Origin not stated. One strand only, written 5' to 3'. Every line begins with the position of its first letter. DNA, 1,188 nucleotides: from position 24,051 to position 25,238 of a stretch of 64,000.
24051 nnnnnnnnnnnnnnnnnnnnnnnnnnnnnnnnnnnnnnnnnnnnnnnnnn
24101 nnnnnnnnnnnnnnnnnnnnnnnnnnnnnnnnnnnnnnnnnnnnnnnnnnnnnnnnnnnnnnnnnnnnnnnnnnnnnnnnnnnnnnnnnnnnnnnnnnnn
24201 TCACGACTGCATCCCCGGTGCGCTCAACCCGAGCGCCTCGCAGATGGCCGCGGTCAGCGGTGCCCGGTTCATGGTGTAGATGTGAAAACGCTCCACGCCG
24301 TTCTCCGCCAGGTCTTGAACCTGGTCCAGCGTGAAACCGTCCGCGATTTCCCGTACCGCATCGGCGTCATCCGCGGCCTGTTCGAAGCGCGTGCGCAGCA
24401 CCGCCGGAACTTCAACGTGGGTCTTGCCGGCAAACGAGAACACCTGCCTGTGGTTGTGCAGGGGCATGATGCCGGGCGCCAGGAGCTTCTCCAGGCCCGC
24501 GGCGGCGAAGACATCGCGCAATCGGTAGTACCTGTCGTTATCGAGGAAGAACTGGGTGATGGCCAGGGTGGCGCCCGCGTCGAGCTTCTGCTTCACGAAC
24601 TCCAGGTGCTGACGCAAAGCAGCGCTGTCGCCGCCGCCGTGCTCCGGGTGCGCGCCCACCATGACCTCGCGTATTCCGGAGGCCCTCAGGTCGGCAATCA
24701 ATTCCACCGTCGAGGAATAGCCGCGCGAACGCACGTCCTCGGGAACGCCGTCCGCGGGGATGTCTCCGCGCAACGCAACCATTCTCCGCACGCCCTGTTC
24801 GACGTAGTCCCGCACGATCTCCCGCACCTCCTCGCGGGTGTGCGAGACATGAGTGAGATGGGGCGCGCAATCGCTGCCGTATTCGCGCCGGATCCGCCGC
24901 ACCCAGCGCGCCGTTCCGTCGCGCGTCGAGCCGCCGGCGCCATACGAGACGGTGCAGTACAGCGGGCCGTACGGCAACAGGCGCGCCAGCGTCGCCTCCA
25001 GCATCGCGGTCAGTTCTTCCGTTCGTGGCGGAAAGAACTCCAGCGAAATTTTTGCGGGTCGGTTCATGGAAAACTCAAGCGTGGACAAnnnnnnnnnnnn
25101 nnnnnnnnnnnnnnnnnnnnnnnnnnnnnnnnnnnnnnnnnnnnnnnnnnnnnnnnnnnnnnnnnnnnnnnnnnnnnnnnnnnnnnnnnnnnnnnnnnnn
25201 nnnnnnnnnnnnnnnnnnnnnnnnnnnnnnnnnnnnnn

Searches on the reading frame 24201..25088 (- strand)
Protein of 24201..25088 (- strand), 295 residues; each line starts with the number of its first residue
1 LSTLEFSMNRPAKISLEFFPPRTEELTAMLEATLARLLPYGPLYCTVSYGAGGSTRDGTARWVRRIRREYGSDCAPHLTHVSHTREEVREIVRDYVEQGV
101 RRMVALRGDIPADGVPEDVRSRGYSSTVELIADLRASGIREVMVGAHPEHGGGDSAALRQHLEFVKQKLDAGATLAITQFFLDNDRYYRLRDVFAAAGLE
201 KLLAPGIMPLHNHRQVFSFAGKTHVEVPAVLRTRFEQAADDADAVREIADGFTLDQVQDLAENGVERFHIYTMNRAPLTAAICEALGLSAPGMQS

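Call 47: search_protein_families(library=pfam, proteins=[window:24201-25088:-], max_evalue=0.001)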
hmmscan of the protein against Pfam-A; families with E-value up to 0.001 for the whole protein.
window:24201-25088:- (295 aa): 1 family
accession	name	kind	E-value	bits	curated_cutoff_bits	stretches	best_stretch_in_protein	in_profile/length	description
PF02219.23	MTHFR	-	4.6e-65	220.2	24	1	12-287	11-287/287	Methylenetetrahydrofolate reductase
